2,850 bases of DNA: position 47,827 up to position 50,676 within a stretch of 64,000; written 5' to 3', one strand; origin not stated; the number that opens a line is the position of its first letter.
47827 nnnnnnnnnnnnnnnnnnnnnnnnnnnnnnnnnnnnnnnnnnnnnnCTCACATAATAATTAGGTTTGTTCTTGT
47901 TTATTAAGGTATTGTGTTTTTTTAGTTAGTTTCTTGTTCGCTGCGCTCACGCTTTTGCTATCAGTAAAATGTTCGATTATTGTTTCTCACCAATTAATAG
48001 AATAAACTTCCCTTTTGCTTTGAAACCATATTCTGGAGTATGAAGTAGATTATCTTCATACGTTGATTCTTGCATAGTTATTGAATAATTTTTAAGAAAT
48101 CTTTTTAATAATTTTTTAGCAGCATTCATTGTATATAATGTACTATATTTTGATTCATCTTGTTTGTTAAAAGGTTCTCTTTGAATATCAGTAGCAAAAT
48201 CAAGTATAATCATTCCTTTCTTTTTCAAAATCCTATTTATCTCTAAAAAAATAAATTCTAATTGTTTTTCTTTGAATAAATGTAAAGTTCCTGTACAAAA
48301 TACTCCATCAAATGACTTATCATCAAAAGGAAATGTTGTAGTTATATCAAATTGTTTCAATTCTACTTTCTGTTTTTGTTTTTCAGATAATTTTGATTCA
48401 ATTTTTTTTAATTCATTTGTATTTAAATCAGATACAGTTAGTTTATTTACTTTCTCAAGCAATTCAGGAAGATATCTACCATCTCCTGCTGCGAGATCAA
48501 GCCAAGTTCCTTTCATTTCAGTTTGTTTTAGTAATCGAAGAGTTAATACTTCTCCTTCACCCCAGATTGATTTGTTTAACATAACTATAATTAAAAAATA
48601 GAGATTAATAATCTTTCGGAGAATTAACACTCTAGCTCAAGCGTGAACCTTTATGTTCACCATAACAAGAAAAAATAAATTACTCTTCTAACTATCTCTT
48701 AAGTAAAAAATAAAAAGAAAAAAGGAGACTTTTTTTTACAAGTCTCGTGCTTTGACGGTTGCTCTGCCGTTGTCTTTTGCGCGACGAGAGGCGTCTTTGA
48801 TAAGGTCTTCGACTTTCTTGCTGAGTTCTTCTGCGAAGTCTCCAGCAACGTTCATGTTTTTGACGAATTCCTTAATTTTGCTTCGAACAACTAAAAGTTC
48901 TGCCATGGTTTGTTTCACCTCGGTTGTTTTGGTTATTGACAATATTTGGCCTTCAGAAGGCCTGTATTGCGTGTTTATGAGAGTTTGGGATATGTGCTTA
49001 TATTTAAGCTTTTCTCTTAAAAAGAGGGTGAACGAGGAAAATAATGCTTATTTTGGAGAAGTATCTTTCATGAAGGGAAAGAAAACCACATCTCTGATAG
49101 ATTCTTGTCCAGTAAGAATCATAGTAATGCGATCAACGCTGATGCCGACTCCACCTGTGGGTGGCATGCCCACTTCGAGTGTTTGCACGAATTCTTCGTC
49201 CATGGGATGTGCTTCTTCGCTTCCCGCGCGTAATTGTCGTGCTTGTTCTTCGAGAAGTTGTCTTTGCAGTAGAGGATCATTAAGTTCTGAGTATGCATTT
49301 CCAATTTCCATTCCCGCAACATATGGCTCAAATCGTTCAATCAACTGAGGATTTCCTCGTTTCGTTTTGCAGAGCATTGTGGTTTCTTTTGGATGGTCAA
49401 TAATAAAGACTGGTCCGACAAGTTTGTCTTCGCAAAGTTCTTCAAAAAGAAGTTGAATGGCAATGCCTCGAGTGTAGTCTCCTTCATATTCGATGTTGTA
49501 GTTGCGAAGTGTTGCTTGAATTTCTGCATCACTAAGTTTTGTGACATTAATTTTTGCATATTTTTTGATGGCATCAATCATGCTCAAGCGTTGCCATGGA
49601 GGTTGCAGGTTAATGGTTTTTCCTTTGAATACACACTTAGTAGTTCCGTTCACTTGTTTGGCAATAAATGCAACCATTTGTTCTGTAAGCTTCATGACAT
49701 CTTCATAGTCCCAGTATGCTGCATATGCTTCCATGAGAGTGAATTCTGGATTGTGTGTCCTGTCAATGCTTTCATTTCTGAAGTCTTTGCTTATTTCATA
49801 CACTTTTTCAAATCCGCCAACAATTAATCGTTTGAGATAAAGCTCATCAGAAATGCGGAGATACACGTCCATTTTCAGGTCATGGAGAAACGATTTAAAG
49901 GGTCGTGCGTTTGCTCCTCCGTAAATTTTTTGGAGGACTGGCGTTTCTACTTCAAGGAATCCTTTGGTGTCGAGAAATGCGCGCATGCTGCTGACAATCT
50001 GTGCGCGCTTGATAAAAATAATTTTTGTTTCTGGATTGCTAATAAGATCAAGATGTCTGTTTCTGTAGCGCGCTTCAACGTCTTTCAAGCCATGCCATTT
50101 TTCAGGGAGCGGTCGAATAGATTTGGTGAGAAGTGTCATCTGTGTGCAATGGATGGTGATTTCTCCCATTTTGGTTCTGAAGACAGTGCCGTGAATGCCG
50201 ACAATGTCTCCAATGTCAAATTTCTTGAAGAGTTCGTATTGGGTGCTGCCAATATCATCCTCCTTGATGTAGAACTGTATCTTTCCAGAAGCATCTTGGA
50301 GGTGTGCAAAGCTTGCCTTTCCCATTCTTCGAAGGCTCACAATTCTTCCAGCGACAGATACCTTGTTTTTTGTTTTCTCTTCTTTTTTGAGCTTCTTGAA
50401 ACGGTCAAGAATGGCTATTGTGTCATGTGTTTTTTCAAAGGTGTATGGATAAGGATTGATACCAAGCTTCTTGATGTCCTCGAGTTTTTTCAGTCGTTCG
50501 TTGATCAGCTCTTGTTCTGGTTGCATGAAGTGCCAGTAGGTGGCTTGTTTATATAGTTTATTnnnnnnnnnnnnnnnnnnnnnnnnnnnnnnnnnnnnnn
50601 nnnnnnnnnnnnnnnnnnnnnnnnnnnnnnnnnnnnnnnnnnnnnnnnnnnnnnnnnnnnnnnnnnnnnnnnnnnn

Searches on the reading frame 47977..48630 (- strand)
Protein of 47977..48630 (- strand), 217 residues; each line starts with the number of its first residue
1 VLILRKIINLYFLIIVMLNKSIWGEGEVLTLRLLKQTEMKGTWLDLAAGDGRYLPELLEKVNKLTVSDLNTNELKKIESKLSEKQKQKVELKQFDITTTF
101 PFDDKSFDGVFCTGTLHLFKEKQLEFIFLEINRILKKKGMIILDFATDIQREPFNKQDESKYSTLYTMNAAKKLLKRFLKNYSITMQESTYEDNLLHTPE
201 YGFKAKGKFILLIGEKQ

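Call 18: search_protein_families(library=pfam, proteins=[window:47977-48630:-], max_evalue=0.001)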
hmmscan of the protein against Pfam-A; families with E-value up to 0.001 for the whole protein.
window:47977-48630:- (217 aa): 7 families
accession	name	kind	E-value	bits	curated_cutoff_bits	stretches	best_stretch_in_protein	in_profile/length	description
PF08241.18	Methyltransf_11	-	1e-16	61.8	21.2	1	44-143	1-95/95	Methyltransferase domain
PF13649.12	Methyltransf_25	-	6.5e-16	59.2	27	1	44-139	2-97/97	Methyltransferase domain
PF13847.12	Methyltransf_31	-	6.8e-11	42.5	27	1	42-147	6-113/145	Methyltransferase domain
PF08242.18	Methyltransf_12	-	5.8e-10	40.2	30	1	44-141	1-98/98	Methyltransferase domain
PF01209.24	Ubie_methyltran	-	8.7e-07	29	20.1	1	38-183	49-189/233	ubiE/COQ5 methyltransferase family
PF13489.12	Methyltransf_23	-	1.6e-05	25.2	27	1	30-144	13-117/164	Methyltransferase domain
PF01739.24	CheR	-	5.1e-05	23.2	27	1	75-144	106-174/195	CheR methyltransferase, SAM binding domain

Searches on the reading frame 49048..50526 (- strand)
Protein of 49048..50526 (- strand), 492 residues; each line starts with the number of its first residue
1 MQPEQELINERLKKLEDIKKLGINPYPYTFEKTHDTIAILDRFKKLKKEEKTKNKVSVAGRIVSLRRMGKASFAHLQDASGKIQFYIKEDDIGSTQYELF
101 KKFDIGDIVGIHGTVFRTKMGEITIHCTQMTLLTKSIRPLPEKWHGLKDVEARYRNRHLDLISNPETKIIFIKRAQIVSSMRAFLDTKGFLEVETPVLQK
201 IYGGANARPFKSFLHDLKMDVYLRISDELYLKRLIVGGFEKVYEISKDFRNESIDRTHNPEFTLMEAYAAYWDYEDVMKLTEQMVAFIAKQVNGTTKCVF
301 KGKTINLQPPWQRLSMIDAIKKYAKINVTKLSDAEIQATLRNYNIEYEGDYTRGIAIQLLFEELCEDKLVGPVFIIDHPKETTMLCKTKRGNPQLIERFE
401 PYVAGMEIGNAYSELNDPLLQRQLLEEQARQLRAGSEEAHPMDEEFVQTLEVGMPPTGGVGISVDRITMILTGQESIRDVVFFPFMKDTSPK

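Call 18: search_protein_families(library=pfam, proteins=[window:49048-50526:-], max_evalue=0.001)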
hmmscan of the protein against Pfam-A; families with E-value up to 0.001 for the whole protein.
window:49048-50526:- (492 aa): 3 families
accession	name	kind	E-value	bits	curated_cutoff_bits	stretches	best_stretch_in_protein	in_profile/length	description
PF00152.25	tRNA-synt_2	-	1.9e-87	293.7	25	1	150-486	2-307/308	tRNA synthetases class II (D, K and N)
PF01336.31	tRNA_anti-codon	-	2.7e-18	66.1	27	1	56-133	1-75/75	OB-fold nucleic acid binding domain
PF01409.25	tRNA-synt_2d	-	0.00018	21.5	19.8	0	242-271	105-134/246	tRNA synthetases class II core domain (F)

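Call 41: find_related_loci(query=window:49048-50523:-, collection=genome_contigs, flank=2000)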
Query window:49048-50523:- (491 aa) in genome_contigs; peptide patterns used: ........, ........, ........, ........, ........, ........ (x = any residue, [..] = any of these).
599 stretches matched a pattern (row limit reached: there are more); 467 encode a relative of the query (tblastn E <= 1e-3); the best 80 are kept; 80 distinct loci.
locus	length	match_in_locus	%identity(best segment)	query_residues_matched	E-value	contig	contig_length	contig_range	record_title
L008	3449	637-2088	66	4-487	0e+0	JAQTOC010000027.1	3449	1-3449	MAG: Candidatus Nanoarchaeia archaeon isolate STA_79 NODE_81860_length_3449_cov_3.220650_Sandtown_A, whole genome shotgu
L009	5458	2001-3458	64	1-486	0e+0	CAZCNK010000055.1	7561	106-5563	MAG TPA_asm: Candidatus Woesearchaeota archaeon isolate SRP269290_co2_138 genome assembly, contig: NODE_13668_length_756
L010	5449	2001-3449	66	4-487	0e+0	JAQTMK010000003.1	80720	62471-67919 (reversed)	MAG: Candidatus Nanoarchaeia archaeon isolate STA_39 NODE_622_length_80720_cov_4.782723_Sandtown_A, whole genome shotgun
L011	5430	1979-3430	64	2-486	0e+0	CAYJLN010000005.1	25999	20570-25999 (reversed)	MAG TPA_asm: Candidatus Woesearchaeota archaeon isolate ERP125453_co1_106 genome assembly, contig: NODE_1647_length_2599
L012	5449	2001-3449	64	4-486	0e+0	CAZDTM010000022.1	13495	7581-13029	MAG TPA_asm: Candidatus Woesearchaeota archaeon isolate binchicken_co38_1163 genome assembly, contig: NODE_9694_length_1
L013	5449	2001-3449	59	4-486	0e+0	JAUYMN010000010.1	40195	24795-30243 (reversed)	MAG: Nanoarchaeota archaeon isolate C24_metabat.bin.88 C24_k141_1026720, whole genome shotgun sequence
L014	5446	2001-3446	61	6-486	0e+0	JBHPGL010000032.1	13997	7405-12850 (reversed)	Nanoarchaeota archaeon isolate SAG AM-311-M09 NODE_32_length_13997_cov_28.277148, whole genome shotgun sequence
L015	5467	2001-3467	61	1-487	0e+0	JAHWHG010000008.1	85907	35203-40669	MAG: Candidatus Woesearchaeota archaeon isolate FT2_348 k127_36810253, whole genome shotgun sequence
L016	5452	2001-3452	60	1-486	0e+0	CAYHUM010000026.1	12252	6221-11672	MAG TPA_asm: Candidatus Woesearchaeota archaeon isolate ERP119705_co17_177 genome assembly, contig: NODE_7378_length_122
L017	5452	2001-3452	60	3-486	0e+0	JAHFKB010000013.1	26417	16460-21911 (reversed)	MAG: archaeon isolate nzgw40 NODE_2285_length_26418_cov_5.638248, whole genome shotgun sequence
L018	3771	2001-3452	59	3-486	0e+0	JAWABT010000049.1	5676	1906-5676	MAG: Candidatus Woesearchaeota archaeon isolate JZ-4_201808_bins_211 JZ-4_201808_bins_211_scaffold_49, whole genome shot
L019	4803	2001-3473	57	3-489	0e+0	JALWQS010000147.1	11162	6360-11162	MAG: Candidatus Woesearchaeota archaeon isolate M2_metabat1_scaf2bin.081 M2_NODE_7963_length_11162_cov_2.664975, whole g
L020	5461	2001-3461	57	3-487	0e+0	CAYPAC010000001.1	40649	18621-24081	MAG TPA_asm: uncultured Methanosarcinales archaeon isolate binchicken_co38_1178 genome assembly, contig: NODE_2066_lengt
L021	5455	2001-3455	56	1-486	0e+0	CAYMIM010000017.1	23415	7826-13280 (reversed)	MAG TPA_asm: Candidatus Woesearchaeota archaeon isolate binchicken_co203_642 genome assembly, contig: k141_26414, whole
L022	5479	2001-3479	55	1-489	0e+0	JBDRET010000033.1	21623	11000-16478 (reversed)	MAG: Candidatus Woesearchaeota archaeon isolate MEGAHIT-group-1.33 k141_11846066, whole genome shotgun sequence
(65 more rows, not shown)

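Call 44: find_related_loci(query=window:49048-50523:-, collection=metagenome_contigs, flank=10000)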
Query window:49048-50523:- (491 aa) in metagenome_contigs; peptide patterns used: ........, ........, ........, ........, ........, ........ (x = any residue, [..] = any of these).
598 stretches matched a pattern (row limit reached: there are more); 347 encode a relative of the query (tblastn E <= 1e-3); the best 80 are kept; 80 distinct loci.
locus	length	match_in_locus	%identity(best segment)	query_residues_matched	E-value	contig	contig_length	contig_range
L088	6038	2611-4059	65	2-486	0e+0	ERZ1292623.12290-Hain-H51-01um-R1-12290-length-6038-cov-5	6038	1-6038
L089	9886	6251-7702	60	1-486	0e+0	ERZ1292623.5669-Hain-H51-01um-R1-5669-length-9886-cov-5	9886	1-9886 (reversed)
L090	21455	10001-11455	59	2-486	0e+0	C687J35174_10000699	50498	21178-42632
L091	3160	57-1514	56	1-486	0e+0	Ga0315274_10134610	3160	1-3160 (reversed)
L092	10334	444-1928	56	1-491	0e+0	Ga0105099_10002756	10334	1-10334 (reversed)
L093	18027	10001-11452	60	3-486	0e+0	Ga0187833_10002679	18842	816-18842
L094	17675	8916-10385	55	1-486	0e+0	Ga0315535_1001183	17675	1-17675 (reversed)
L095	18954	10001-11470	56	1-486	0e+0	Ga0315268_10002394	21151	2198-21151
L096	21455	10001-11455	56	1-486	0e+0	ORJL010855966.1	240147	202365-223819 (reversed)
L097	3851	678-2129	58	3-486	0e+0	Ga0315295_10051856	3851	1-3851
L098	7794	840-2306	56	3-491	0e+0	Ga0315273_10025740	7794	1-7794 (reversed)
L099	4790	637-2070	57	10-486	0e+0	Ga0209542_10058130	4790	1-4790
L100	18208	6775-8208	57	10-486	0e+0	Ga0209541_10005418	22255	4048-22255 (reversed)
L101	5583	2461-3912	53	3-486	0e+0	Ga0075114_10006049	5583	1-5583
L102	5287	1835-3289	56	3-486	0e+0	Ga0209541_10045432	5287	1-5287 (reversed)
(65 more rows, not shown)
